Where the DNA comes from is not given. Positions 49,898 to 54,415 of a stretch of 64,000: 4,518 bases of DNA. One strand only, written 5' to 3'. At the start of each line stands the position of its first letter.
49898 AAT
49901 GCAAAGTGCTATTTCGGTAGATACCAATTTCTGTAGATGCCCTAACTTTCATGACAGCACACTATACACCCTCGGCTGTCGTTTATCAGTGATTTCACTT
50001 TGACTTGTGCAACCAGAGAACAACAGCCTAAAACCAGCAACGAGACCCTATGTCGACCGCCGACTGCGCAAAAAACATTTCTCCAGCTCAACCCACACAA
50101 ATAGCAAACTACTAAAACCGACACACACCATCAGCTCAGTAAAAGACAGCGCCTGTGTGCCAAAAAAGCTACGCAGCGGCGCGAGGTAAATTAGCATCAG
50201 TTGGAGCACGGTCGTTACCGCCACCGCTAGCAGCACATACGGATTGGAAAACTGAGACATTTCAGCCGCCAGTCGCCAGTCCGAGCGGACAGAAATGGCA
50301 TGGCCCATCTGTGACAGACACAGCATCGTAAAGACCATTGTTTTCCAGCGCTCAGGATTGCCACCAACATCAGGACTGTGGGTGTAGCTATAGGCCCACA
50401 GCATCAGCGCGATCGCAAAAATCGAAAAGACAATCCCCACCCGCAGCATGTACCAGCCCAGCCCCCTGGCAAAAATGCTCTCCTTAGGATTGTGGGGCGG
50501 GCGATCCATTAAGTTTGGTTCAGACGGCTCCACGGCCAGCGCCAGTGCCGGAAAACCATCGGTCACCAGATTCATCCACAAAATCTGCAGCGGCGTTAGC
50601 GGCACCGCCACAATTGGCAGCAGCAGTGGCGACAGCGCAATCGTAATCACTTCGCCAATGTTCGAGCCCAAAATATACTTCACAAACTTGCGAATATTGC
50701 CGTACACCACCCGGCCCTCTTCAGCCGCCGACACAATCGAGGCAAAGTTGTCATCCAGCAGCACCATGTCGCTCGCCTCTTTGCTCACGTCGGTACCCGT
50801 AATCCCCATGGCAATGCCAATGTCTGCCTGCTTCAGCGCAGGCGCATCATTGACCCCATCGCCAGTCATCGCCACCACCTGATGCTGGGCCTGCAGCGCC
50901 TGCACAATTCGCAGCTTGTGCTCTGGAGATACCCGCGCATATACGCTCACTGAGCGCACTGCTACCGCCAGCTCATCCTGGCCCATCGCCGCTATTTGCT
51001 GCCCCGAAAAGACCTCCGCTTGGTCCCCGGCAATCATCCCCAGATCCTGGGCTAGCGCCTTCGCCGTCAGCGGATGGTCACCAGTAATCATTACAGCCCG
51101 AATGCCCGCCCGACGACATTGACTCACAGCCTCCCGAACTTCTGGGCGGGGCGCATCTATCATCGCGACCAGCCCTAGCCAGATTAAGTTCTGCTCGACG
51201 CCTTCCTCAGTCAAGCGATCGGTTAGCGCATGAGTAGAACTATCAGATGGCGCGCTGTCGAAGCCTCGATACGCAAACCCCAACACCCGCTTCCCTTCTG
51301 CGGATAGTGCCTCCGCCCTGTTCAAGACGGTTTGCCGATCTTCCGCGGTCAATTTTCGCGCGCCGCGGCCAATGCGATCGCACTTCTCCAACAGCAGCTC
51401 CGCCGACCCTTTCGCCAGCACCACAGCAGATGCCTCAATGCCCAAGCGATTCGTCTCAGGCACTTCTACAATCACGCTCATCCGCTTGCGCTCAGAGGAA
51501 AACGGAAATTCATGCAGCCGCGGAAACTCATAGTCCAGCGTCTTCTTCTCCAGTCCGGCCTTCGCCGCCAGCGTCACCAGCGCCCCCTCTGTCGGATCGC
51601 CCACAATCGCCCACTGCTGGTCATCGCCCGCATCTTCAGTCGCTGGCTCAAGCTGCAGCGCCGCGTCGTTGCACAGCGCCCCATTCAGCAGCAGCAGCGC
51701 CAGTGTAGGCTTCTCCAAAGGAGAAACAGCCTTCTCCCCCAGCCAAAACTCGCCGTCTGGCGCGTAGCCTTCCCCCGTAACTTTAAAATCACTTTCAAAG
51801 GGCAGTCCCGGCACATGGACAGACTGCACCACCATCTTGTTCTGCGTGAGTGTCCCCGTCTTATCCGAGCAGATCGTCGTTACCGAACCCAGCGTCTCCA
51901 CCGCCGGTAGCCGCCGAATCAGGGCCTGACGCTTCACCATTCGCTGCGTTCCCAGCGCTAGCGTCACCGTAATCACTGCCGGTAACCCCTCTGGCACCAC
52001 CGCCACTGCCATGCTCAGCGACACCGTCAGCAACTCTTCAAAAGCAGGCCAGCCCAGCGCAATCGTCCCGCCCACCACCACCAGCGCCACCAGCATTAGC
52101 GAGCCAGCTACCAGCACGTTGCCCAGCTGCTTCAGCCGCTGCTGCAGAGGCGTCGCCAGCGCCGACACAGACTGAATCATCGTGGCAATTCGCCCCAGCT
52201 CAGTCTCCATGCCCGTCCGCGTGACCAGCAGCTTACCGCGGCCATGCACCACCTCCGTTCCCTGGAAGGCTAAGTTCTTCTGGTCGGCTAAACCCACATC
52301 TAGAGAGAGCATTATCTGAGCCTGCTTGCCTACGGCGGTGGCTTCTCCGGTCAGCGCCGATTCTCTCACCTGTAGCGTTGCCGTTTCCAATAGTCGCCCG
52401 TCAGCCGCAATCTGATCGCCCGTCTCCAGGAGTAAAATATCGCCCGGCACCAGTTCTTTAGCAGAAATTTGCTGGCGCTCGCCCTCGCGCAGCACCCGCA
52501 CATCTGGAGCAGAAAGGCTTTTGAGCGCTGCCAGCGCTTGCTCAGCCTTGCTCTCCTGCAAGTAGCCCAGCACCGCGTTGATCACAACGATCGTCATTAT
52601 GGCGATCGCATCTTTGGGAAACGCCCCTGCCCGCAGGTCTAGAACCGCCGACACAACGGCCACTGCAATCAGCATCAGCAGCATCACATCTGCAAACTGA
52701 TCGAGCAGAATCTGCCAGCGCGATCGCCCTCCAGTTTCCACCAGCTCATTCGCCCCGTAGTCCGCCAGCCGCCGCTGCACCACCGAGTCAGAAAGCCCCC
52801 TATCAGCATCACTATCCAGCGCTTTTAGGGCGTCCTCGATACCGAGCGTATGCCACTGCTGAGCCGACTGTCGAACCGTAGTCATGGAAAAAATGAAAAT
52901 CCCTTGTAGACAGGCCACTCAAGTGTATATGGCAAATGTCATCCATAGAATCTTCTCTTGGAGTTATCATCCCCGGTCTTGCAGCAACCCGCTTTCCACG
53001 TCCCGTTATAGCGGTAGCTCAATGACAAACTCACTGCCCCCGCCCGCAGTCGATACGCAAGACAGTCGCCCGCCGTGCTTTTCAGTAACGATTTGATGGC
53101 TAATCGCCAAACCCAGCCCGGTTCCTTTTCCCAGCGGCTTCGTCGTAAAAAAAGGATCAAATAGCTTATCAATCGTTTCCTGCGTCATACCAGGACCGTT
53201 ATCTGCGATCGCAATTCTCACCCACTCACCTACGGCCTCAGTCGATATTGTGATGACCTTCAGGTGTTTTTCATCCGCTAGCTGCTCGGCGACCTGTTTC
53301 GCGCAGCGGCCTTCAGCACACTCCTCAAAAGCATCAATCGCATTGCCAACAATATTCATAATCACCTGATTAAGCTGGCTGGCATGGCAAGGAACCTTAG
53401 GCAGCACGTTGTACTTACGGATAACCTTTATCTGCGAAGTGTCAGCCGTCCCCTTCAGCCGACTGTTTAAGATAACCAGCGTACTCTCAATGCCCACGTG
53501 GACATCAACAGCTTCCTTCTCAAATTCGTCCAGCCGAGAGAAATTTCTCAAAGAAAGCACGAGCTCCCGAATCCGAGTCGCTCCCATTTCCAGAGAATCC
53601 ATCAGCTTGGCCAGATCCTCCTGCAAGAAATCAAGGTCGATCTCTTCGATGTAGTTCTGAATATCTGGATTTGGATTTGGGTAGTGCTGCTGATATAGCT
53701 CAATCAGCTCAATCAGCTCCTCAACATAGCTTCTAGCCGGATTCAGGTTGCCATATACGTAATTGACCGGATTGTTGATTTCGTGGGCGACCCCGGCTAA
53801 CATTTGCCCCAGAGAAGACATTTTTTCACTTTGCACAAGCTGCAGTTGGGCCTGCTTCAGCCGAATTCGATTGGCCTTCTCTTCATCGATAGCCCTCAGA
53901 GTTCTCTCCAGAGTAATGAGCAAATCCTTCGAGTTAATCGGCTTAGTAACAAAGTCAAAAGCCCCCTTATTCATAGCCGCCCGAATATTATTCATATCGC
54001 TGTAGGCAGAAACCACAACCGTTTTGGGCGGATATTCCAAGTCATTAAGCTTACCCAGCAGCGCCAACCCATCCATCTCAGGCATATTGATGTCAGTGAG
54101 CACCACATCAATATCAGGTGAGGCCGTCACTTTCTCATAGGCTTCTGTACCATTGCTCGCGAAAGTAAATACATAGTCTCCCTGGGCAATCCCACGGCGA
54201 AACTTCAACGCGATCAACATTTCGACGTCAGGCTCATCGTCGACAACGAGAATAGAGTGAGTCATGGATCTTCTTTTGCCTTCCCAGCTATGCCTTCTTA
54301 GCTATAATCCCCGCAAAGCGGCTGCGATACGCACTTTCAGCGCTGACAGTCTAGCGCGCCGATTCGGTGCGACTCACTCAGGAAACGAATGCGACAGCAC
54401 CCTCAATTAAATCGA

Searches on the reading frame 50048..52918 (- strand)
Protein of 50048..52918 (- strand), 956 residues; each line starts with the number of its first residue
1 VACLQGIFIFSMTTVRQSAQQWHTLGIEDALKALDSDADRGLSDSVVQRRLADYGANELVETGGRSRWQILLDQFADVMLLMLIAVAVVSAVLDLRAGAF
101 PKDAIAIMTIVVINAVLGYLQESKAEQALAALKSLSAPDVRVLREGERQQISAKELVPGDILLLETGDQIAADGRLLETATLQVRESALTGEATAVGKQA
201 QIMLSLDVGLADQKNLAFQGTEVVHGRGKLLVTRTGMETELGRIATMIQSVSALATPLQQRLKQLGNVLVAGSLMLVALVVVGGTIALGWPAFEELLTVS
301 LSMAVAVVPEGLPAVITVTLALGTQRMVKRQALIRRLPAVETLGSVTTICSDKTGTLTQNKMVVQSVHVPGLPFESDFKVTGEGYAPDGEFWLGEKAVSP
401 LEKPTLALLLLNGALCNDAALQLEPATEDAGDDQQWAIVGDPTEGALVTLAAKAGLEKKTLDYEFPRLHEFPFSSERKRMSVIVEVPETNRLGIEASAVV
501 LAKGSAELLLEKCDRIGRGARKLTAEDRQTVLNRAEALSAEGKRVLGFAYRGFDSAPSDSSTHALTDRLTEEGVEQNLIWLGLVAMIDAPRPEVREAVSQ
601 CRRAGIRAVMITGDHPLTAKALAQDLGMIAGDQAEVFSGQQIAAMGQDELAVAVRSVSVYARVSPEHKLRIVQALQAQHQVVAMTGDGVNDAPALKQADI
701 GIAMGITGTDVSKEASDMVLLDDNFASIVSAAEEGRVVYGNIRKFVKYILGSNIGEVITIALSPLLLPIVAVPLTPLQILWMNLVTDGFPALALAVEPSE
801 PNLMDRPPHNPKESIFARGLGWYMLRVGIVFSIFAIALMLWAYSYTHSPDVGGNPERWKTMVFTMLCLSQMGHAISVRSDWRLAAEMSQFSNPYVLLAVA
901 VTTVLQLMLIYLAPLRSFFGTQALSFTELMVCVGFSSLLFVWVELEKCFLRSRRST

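Call 7: search_protein_families(library=pfam, proteins=[window:50048-52918:-], max_evalue=0.01)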
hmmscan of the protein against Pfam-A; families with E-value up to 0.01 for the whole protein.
window:50048-52918:- (956 aa): 7 families
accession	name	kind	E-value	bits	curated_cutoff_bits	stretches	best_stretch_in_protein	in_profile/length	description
PF00689.26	Cation_ATPase_C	-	3e-53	180.6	27.3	1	772-949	2-175/175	Cation transporting ATPase, C-terminus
PF00122.25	E1-E2_ATPase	-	5.6e-47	160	28.1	1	135-330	2-181/181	E1-E2 ATPase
PF13246.12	Cation_ATPase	-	2.5e-21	75.9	21.7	1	414-516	1-91/91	Cation transport ATPase (P-type)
PF00702.32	Hydrolase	-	3.5e-21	76.9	26.4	1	556-699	65-191/191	haloacid dehalogenase-like hydrolase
PF00690.31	Cation_ATPase_N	-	8.6e-20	70.6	20.4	1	22-90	1-69/69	Cation transporter/ATPase, N-terminus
PF12710.13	HAD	-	6.8e-07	30.3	27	1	589-696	85-189/189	haloacid dehalogenase-like hydrolase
PF08282.18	Hydrolase_3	-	4.5e-05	23.8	20.9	1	671-728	195-251/255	haloacid dehalogenase-like hydrolase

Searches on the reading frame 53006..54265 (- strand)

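Call 8: search_protein_families(library=pfam, proteins=[window:53006-54265:-], max_evalue=0.01)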
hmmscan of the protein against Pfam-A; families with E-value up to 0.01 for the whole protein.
window:53006-54265:- (419 aa): 4 families
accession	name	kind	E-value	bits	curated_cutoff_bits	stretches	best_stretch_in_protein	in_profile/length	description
PF02518.31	HATPase_c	-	2.1e-25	89.8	26.4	1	295-419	3-109/111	Histidine kinase-, DNA gyrase B-, and HSP90-like ATPase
PF00072.30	Response_reg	-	8.1e-24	84.4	30.2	1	5-118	1-109/111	Response regulator receiver domain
PF00512.31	HisKA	-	9.2e-06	26.1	26.9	1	152-174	2-24/66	His Kinase A (phospho-acceptor) domain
PF14501.12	HATPase_c_5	-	0.0077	16.6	22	0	297-401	5-86/102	GHKL domain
